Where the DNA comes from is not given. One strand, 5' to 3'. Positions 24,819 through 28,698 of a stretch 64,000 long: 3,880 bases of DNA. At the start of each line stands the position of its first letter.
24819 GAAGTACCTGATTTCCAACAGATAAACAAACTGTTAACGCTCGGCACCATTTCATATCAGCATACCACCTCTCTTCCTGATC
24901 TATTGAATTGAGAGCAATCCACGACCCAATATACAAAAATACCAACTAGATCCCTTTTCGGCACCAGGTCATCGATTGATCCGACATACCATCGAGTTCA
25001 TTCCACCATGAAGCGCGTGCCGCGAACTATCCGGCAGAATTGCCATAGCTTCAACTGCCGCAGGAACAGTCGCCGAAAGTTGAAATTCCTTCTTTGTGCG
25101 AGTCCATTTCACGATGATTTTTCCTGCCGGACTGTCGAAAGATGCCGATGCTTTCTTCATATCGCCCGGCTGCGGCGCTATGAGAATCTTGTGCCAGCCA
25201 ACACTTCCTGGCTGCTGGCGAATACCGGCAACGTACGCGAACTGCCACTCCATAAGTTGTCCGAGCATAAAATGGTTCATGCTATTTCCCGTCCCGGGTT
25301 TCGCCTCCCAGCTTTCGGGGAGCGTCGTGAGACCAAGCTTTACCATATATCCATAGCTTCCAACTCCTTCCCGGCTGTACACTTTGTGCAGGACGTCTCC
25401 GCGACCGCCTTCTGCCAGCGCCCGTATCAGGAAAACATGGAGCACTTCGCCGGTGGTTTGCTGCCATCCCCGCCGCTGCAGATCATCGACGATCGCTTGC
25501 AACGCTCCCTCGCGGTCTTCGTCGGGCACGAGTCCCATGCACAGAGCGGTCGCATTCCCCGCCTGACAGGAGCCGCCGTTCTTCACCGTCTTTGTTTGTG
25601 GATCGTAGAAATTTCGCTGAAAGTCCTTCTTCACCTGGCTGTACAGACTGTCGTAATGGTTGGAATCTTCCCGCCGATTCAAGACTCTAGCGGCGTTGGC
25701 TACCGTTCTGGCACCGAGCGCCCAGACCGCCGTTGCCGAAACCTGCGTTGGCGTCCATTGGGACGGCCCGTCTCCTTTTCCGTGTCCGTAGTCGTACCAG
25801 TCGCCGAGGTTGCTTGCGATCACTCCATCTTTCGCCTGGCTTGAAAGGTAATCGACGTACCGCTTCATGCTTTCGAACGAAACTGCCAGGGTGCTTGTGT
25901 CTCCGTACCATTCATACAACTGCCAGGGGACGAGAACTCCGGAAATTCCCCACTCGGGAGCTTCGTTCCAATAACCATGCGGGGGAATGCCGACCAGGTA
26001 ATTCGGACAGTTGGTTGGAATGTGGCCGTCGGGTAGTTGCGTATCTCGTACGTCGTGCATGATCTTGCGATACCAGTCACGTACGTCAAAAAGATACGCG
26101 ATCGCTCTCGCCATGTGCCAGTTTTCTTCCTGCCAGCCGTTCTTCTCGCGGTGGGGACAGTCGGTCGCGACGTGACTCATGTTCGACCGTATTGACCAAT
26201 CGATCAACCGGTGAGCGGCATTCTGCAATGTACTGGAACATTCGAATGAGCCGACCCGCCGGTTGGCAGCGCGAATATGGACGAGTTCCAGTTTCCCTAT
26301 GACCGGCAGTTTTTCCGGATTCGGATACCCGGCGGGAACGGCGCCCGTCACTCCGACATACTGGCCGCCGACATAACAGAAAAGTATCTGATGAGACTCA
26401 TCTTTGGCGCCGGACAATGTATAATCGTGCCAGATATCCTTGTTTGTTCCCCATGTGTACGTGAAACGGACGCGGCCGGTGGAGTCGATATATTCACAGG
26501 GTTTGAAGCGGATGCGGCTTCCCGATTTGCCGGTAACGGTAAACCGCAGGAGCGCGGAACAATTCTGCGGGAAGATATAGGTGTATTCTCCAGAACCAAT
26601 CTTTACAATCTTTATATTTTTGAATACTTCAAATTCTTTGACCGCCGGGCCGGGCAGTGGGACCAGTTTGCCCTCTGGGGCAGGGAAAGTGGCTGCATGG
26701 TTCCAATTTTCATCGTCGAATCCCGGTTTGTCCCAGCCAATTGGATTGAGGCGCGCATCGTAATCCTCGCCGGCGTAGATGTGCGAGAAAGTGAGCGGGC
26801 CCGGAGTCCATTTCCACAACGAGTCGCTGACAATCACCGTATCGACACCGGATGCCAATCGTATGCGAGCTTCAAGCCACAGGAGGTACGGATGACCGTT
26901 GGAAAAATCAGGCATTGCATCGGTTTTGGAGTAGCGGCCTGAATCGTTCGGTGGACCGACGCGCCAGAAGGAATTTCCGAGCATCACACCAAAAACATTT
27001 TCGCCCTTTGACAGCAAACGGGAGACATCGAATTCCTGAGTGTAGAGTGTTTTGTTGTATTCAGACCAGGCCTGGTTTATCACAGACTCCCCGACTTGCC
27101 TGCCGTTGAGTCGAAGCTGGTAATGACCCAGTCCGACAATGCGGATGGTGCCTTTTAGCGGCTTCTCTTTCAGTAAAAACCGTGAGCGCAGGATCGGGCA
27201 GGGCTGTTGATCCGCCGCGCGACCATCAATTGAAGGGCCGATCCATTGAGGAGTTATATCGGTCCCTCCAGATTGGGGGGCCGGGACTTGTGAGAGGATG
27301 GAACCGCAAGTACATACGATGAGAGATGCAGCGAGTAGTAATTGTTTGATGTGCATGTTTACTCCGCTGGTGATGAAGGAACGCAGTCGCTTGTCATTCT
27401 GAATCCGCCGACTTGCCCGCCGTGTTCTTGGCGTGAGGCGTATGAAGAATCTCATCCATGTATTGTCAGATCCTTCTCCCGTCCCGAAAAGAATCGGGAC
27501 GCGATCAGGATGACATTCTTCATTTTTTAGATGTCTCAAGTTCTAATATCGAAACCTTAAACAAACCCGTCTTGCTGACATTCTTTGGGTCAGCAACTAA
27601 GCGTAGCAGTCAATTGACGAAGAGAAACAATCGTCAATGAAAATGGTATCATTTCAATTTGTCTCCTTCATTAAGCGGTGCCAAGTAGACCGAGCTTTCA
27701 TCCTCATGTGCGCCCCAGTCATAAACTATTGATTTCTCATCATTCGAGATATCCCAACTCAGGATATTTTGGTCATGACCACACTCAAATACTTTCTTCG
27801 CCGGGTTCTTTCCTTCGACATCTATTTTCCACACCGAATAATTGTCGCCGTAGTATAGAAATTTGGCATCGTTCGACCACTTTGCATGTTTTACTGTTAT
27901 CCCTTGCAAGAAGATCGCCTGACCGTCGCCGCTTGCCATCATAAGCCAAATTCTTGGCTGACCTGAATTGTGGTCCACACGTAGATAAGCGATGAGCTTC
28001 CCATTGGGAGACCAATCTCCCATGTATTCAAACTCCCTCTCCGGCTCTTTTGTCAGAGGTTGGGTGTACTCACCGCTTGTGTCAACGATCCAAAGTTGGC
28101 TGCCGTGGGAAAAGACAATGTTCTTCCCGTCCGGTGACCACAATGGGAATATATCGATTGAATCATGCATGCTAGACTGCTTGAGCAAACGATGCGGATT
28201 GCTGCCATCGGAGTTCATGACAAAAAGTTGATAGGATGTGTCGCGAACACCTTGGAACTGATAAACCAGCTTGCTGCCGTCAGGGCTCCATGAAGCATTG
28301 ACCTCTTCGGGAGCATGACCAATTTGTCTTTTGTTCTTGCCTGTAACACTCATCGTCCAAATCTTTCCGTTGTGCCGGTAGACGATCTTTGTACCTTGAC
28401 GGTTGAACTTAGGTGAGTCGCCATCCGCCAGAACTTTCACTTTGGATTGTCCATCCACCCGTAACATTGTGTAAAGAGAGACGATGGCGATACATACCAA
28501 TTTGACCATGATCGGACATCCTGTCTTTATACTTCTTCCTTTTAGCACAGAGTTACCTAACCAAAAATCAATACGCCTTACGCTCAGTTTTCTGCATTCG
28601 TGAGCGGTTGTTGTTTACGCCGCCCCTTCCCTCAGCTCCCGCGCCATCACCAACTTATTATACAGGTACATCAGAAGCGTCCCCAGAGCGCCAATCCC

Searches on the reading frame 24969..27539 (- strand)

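Call 64: search_protein_families(library=pfam, proteins=[window:24969-27539:-], max_evalue=0.00001)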
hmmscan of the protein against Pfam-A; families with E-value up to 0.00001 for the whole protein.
window:24969-27539:- (856 aa): 4 families
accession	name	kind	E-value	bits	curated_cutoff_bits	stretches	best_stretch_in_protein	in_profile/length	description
PF17389.8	Bac_rhamnosid6H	-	2.6e-83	280.6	24.5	1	428-770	2-339/339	Bacterial alpha-L-rhamnosidase 6 hairpin glycosidase domain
PF08531.16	Bac_rhamnosid_N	-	1.7e-39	135.9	25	1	129-302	5-170/172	Alpha-L-rhamnosidase N-terminal domain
PF17390.7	Bac_rhamnosid_C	-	2.7e-16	59.6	22.1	1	772-841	1-69/78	Bacterial alpha-L-rhamnosidase C-terminal domain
PF05592.18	Bac_rhamnosid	-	1.9e-08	34.6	22.2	1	314-409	3-94/102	Bacterial alpha-L-rhamnosidase concanavalin-like domain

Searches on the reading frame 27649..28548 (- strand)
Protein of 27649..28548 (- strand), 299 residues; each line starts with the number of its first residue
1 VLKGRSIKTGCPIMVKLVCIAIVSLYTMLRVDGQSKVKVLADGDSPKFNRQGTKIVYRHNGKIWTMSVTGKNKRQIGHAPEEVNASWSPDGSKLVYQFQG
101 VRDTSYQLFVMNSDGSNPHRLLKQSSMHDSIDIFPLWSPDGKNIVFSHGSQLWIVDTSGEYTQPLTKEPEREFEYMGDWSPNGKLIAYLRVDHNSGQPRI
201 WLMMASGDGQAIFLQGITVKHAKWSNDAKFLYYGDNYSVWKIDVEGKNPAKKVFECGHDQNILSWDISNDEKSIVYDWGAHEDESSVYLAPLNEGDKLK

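Call 64: search_protein_families(library=pfam, proteins=[window:27649-28548:-], max_evalue=0.00001)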
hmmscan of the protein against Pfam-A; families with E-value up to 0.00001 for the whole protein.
window:27649-28548:- (299 aa): 3 families
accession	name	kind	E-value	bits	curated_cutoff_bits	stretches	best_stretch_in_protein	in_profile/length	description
PF07676.18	PD40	-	2.6e-16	59.5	20.9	0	129-147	8-26/38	WD40-like Beta Propeller Repeat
PF00930.27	DPPIV_N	-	1.2e-08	34.6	22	0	111-194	28-123/354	Dipeptidyl peptidase IV (DPP IV) N-terminal region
PF25174.1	Beta-prop_THOC3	-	4.3e-06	26.4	305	0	62-157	72-157/272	THOC3 beta-propeller domain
